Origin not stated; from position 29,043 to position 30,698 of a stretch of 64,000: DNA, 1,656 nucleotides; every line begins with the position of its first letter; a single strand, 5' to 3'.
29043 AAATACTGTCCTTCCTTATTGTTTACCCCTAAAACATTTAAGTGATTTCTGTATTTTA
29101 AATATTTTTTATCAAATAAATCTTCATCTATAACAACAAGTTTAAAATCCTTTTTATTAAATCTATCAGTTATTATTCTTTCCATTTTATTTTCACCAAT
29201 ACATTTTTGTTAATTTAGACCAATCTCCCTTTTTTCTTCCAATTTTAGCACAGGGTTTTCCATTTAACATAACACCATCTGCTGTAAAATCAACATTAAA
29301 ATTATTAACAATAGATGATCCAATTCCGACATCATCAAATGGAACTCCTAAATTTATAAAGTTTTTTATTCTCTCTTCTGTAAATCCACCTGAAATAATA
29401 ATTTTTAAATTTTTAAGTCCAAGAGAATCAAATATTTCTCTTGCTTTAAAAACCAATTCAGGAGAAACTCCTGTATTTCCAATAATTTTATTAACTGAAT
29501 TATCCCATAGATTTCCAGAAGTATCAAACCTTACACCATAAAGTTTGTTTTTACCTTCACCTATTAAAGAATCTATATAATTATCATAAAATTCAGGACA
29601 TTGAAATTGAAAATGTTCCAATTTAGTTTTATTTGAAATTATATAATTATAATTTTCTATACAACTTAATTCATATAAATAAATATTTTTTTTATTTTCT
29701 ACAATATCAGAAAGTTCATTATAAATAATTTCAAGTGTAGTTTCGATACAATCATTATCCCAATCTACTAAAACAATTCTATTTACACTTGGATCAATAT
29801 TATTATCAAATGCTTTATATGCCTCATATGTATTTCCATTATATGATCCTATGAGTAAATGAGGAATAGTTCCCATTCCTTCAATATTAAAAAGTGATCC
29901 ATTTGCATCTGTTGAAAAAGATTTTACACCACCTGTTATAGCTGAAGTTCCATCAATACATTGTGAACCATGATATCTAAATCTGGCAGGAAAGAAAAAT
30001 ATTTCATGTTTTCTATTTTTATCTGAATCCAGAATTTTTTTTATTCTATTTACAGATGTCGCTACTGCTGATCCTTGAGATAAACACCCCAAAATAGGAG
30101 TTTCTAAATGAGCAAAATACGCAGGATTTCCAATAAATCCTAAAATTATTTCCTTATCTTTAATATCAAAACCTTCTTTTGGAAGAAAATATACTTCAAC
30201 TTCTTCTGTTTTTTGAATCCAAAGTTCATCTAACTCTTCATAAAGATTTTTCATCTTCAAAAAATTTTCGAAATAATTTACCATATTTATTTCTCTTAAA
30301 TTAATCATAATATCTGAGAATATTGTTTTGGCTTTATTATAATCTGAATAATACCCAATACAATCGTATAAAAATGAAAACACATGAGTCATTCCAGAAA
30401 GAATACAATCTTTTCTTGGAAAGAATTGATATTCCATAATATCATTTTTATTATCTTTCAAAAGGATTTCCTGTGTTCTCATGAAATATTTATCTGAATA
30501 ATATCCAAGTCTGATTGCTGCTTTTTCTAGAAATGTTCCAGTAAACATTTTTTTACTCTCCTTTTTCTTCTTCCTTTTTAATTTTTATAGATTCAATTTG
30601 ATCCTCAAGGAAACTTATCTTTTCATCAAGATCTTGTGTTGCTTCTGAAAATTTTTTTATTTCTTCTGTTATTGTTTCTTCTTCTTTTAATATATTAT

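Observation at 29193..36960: Phage-encoded nicotinamidase (PncA) plus nicotinate/nicotinamide phosphoribosyltransferase: a possible new NAD reconstitution route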

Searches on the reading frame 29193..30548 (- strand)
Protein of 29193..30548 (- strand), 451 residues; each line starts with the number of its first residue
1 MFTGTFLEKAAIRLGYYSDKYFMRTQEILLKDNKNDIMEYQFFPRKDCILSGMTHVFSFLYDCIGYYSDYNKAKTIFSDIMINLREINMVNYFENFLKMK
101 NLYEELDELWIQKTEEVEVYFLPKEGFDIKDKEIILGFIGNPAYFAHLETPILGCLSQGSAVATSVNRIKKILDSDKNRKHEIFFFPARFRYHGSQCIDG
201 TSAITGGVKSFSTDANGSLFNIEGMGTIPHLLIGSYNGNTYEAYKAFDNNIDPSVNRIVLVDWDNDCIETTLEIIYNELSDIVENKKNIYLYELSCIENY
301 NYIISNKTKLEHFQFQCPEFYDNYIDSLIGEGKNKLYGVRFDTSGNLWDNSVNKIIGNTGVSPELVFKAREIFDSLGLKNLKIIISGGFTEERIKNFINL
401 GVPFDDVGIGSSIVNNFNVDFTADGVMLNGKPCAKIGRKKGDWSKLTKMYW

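Call 3: search_protein_families(library=pfam, proteins=[window:29193-30548:-], max_evalue=0.01)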
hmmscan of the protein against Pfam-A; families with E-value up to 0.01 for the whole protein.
window:29193-30548:- (451 aa): 1 family
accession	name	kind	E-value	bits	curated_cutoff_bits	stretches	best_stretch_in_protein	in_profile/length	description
PF02749.22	QRPTase_N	-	4.7e-05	24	27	0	108-158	34-80/82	Quinolinate phosphoribosyl transferase, N-terminal domain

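Call 4: search_protein_families(library=ncbifam, proteins=[window:29193-30548:-], max_evalue=0.01)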
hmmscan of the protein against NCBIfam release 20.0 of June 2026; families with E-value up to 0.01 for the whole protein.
window:29193-30548:- (451 aa): 9 families
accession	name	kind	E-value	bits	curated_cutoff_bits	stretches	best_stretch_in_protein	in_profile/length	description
NF005529.0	PRK07188.1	equivalog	4.9e-66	223.1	378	3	112-276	73-230/358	nicotinate phosphoribosyltransferase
NF006415.0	PRK08662.1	equivalog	1.1e-44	152.7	243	3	112-275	65-221/381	nicotinate phosphoribosyltransferase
TIGR01513.1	NAPRTase_put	equivalog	1e-14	54.3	297.4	2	143-262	112-224/452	nicotinate phosphoribosyltransferase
NF006695.0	PRK09243.1-2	equivalog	8.4e-14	51.1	469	2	117-262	93-230/480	nicotinate phosphoribosyltransferase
NF009131.0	PRK12484.1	equivalog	7.4e-13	48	330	2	364-414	265-315/455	nicotinate phosphoribosyltransferase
NF006696.0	PRK09243.1-3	equivalog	2e-12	46.6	503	2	365-444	271-353/451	nicotinate phosphoribosyltransferase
NF006694.0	PRK09243.1-1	equivalog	1.5e-10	40.3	663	1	124-262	100-230/485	nicotinate phosphoribosyltransferase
NF006697.0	PRK09243.1-4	equivalog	9.8e-10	37.6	776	1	144-250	121-222/488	nicotinate phosphoribosyltransferase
NF006698.0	PRK09243.1-5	equivalog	5.8e-05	22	531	0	364-415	269-318/440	nicotinate phosphoribosyltransferase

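Call 6: search_dna_similar(query=window:29193-30548:-, collection=phages, mode=protein, max_rows=40)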
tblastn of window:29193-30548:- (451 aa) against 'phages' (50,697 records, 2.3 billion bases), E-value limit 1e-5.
No match.

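Call 11: search_protein_families(library=phrogs, proteins=[window:29193-30548:-], max_evalue=0.001)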
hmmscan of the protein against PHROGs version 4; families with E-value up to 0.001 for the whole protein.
window:29193-30548:- (451 aa): 0 families

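Call 12: search_solved_structures(query=window:29193-30548:-, max_evalue=0.01, show_alignments=3)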
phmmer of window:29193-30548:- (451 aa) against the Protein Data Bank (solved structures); distinct sequences matched with E-value up to 0.01: 4.
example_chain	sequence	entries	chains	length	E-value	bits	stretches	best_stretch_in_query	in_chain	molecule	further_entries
2i14_A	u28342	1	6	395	2.8e-19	72.7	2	117-264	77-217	Nicotinate-nucleotide pyrophosphorylase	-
1ytd_A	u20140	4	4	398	1.2e-09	41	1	375-442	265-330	nicotinate phosphoribosyltransferase from Thermoplasma acidophilum | Nicotinate Phosphoribosyltransferase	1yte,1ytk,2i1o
2f7f_A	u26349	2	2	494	3.2e-05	26.4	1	124-249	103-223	nicotinate phosphoribosyltransferase, putative | NICOTINATE PHOSPHORIBOSYLTRANSFERASE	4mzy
4yub_A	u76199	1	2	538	0.0032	19.8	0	139-239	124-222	Nicotinate phosphoribosyltransferase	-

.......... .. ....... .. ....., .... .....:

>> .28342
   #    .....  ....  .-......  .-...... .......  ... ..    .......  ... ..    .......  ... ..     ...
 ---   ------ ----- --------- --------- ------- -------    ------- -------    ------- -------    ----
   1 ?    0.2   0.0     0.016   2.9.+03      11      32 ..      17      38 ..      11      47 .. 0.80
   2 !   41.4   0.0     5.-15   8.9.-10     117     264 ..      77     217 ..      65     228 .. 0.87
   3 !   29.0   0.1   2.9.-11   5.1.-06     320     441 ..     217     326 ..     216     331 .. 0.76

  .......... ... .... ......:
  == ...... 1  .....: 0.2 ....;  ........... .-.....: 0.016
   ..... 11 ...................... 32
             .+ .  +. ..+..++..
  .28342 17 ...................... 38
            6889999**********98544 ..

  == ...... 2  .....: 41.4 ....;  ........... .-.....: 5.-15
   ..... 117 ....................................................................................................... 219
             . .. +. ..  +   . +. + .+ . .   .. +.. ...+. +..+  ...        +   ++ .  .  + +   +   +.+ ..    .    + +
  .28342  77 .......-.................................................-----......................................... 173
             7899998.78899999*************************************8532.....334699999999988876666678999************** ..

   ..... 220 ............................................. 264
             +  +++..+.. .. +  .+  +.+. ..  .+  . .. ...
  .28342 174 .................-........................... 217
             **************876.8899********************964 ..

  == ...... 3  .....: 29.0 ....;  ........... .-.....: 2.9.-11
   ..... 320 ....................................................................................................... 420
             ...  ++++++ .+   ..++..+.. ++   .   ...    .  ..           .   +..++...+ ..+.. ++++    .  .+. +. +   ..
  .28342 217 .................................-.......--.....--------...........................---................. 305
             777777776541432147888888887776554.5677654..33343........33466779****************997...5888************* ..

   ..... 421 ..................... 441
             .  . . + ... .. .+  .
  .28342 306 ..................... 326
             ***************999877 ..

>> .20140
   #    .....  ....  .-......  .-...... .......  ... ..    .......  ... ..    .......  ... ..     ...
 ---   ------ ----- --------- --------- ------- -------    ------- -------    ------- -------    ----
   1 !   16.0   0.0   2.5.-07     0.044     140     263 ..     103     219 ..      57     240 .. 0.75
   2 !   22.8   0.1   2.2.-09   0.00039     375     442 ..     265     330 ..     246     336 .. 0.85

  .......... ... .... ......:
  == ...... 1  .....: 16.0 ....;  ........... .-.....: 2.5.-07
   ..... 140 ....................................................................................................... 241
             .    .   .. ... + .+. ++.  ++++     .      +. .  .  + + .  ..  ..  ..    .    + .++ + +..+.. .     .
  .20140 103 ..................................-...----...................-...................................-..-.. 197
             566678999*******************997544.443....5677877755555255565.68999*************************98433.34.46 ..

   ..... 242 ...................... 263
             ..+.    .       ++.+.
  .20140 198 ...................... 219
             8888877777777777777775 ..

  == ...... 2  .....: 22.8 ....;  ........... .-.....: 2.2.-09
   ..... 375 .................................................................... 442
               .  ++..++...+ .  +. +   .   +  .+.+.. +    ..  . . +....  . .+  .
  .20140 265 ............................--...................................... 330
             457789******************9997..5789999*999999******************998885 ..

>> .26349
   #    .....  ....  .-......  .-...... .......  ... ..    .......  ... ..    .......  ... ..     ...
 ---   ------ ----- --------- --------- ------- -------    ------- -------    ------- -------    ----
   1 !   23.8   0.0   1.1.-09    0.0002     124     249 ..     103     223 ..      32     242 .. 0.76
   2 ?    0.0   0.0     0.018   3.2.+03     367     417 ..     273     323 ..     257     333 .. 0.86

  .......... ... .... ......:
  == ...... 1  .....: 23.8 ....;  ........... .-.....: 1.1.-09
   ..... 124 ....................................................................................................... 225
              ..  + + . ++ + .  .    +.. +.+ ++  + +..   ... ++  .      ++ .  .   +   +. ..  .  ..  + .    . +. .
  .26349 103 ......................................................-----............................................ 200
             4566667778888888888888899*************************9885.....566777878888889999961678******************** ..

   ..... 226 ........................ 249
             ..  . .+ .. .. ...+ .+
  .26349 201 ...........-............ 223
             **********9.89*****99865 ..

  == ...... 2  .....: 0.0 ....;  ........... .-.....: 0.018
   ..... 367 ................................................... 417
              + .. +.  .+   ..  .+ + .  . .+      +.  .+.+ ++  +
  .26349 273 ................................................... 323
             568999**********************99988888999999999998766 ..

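Call 25: find_homologous_proteins(query=window:29193-30548:-, max_evalue=0.00001)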
Query window:29193-30548:- (451 aa): 4308 proteins with E <= 0.00001 among 8000 candidates; the best 120 are listed.
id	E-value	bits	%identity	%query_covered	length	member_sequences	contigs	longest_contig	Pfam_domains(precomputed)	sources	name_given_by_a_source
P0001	0.0e+0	1035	100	100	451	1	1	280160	-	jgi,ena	-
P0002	9.8e-137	475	52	100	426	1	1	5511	PF02749.23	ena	-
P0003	1.2e-136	474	52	98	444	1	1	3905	PF02749.23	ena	-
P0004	1.1e-133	465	52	97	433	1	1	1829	PF02749.23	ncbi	-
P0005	7.6e-131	455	50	97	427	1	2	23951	PF02749.23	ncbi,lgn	-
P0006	1.2e-121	425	48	97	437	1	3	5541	PF02749.23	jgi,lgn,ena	-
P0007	2.4e-121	424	50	98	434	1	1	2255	PF02749.23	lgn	-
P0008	3.0e-121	424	49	97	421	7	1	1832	PF02749.23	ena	-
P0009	1.9e-119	418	48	97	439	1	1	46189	PF02749.23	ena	-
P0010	4.2e-119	417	48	99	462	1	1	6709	PF02749.23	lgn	-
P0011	7.0e-119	416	50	97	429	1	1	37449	PF02749.23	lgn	-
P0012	1.3e-117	412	49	97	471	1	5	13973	PF02749.23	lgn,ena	-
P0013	1.4e-116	408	50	97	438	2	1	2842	PF02749.23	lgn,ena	-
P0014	6.1e-115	403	48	97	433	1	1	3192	PF02749.23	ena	-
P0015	3.3e-114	401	49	97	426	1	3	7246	PF02749.23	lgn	-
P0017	7.8e-114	399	47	97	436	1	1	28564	PF02749.23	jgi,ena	-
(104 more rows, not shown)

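Call 27: find_encoding_contigs(protein=P0001, flank=10000, max_places=3)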
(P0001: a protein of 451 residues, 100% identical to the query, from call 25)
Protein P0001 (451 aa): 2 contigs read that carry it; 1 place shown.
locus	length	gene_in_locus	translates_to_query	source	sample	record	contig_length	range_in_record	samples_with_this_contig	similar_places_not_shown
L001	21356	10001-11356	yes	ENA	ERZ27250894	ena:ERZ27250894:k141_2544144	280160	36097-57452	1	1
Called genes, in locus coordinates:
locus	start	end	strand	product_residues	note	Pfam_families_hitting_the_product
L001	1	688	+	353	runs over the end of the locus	PF01743:PolyA_pol, PF12627:PolyA_pol_RNAbd, PF01966:HD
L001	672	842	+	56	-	-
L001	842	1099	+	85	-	-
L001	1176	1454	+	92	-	-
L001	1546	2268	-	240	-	PF05443:ROS_MUCR (weak)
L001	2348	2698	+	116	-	-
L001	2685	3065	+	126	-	PF00383:dCMP_cyt_deam_1, PF14437:MafB19-deam (weak)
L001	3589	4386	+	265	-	-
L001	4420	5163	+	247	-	-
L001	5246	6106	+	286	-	PF13672:PP2C_2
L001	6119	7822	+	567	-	PF00069:Pkinase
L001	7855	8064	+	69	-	-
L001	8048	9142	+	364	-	PF01145:Band_7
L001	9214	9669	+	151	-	-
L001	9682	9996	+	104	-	-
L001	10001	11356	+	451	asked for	-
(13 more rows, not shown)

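Call 28: find_encoding_contigs(protein=P0017, flank=10000, max_places=3)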
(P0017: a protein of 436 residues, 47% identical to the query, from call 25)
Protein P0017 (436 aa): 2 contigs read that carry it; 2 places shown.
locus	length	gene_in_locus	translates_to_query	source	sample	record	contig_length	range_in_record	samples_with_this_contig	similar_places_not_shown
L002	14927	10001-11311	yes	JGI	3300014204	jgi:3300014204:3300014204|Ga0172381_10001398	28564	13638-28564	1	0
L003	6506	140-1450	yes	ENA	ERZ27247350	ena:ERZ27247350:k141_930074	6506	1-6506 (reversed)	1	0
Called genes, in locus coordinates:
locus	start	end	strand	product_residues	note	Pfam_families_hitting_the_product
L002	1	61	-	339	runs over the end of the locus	-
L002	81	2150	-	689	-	PF25692:Phage_depo_C (weak)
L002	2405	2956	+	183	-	PF14300:DMP19 (weak)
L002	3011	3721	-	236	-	PF05443:ROS_MUCR (weak)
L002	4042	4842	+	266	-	-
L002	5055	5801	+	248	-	-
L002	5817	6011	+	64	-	-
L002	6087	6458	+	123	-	-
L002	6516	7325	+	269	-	PF13672:PP2C_2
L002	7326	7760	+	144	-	PF08719:NADAR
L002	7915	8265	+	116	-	-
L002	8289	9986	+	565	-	PF00069:Pkinase (faint)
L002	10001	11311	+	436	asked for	PF02749:QRPTase_N (faint)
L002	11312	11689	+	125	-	PF00383:dCMP_cyt_deam_1, PF14437:MafB19-deam (weak)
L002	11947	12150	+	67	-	-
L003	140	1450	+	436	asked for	PF02749:QRPTase_N (faint)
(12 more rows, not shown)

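Call 33: find_related_loci(query=A1, collection=viral_contigs, flank=10000)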
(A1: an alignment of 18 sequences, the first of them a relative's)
Query A1 (451 aa) in viral_contigs; peptide patterns used: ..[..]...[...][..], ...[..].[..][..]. (x = any residue, [..] = any of these).
49 stretches matched a pattern; 2 encode a relative of the query (tblastn E <= 1e-3); 2 distinct loci.
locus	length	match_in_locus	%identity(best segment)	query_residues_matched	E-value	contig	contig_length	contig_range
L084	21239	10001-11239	50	11-446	1e-131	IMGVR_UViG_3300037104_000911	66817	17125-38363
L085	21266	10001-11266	46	11-446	3e-118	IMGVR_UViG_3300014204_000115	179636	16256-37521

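Call 40: search_protein_families(library=padloc, proteins=[window:29193-30548:-], max_evalue=0.01)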
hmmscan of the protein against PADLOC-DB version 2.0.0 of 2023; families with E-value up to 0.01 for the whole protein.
window:29193-30548:- (451 aa): 0 families
